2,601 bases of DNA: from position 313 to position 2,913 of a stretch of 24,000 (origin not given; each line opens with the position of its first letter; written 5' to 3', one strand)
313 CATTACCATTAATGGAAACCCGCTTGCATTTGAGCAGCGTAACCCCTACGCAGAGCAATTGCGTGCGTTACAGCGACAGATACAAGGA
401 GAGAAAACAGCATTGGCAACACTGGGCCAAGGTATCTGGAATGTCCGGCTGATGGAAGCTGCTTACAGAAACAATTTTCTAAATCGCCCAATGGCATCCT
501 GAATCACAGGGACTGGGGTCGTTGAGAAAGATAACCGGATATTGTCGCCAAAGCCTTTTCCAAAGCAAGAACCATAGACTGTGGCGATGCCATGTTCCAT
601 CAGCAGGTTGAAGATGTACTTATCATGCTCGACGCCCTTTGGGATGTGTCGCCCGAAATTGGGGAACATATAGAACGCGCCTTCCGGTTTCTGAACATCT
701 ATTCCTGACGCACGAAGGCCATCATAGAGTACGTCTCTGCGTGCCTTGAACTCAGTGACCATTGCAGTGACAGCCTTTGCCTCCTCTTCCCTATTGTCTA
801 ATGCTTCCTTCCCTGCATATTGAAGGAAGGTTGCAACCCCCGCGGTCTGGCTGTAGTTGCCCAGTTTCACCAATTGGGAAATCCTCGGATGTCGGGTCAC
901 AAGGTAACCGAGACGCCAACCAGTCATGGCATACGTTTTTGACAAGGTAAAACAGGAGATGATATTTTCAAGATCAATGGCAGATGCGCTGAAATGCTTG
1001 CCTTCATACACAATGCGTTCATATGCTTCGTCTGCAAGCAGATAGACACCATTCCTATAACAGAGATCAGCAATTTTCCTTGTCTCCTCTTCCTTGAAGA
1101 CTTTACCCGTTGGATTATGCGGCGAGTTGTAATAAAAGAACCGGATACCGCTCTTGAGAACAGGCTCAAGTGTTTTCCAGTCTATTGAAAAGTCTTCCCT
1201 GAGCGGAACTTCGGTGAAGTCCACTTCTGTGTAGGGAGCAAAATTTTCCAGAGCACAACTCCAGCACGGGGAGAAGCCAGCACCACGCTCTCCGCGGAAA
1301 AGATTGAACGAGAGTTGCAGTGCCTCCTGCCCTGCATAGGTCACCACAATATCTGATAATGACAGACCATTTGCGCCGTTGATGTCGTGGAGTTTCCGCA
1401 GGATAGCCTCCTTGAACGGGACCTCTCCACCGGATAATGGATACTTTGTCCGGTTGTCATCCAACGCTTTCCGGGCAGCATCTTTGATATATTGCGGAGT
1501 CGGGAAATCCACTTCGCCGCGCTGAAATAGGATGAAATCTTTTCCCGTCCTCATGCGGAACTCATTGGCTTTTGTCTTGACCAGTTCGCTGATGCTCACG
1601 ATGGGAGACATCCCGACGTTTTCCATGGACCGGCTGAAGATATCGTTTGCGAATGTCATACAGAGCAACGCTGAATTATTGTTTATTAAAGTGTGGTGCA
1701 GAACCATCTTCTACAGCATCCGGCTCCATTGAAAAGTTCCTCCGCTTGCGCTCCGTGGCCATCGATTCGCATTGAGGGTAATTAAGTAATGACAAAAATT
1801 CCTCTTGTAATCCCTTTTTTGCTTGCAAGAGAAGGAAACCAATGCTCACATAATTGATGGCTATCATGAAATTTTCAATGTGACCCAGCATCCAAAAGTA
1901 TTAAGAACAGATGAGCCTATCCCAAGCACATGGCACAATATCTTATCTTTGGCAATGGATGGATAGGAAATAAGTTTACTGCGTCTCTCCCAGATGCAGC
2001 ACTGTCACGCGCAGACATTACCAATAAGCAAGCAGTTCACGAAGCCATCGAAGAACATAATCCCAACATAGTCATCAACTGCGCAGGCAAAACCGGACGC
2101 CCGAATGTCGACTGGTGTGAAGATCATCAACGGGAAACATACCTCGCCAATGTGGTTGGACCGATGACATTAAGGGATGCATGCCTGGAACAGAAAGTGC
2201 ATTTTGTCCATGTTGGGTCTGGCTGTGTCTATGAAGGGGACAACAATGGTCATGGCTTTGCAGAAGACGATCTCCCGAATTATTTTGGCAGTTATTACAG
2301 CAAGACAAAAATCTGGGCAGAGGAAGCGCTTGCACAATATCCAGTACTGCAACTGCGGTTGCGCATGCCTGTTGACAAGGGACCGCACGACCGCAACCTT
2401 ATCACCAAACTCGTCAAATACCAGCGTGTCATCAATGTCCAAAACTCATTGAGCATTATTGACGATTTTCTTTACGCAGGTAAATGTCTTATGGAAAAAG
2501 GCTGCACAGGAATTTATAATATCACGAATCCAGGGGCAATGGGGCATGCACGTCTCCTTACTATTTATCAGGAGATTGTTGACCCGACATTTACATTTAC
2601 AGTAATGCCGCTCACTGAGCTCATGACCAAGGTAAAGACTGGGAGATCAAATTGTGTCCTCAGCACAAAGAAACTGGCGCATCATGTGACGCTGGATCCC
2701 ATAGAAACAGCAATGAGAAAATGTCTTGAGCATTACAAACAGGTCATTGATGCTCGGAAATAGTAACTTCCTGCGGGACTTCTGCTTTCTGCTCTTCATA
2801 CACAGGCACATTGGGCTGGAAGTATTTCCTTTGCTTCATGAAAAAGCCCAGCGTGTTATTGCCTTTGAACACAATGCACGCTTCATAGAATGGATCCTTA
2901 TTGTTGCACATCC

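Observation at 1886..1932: All three MITEs end 44-45 nt upstream of a start codon, directly against the BRE/TATA, in the same orientation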

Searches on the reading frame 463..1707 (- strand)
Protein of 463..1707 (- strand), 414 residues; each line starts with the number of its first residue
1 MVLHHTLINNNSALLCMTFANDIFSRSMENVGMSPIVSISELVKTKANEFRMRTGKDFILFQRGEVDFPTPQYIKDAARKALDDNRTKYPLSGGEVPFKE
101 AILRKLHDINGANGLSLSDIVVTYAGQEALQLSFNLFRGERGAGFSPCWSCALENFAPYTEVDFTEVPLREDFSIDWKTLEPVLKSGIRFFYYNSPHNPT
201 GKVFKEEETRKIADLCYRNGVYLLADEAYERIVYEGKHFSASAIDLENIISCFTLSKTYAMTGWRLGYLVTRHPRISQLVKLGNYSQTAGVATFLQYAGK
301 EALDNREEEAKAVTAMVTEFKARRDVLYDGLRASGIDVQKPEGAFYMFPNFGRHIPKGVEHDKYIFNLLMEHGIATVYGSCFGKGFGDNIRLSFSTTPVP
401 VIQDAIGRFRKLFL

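Call 13: search_protein_families(library=pfam, proteins=[window:463-1707:-])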
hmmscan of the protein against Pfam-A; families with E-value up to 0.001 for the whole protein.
window:463-1707:- (414 aa): 1 family
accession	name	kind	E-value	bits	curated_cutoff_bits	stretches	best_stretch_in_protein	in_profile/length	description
PF00155.27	Aminotran_1_2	-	1.2e-51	176.5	19.7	1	57-405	2-357/361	Aminotransferase class I and II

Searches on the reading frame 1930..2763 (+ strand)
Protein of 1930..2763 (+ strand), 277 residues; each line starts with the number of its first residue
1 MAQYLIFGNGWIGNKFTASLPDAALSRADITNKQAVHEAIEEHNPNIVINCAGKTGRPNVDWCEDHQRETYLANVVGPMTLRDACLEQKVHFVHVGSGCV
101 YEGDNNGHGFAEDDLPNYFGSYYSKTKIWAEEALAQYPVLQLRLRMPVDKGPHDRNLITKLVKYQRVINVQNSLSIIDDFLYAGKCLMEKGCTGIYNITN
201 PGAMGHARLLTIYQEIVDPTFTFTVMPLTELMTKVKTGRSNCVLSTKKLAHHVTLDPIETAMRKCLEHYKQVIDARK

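Call 8: find_encoding_contigs(protein=window:1930-2763:+, flank=10000, max_places=4)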
Protein window:1930-2763:+ (277 aa): no gene with exactly this product is on record in the collection.

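Call 13: search_protein_families(library=pfam, proteins=[window:1930-2763:+])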
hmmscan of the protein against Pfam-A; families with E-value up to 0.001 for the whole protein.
window:1930-2763:+ (277 aa): 5 families
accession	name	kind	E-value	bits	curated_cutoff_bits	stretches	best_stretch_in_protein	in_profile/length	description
PF04321.23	RmlD_sub_bind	-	8.2e-20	71.5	27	1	26-179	33-178/287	RmlD substrate binding domain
PF01370.27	Epimerase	-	2.2e-16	60.4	20.9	1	21-137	41-156/240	NAD dependent epimerase/dehydratase family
PF16363.11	GDP_Man_Dehyd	-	7e-08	32.7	27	1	23-137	54-167/332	GDP-mannose 4,6 dehydratase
PF01073.25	3Beta_HSD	-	2.2e-05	24.1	22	1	25-134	49-157/280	3-beta hydroxysteroid dehydrogenase/isomerase family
PF02719.21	Polysacc_synt_2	-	0.00022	21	20.2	1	28-92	61-122/293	Polysaccharide biosynthesis protein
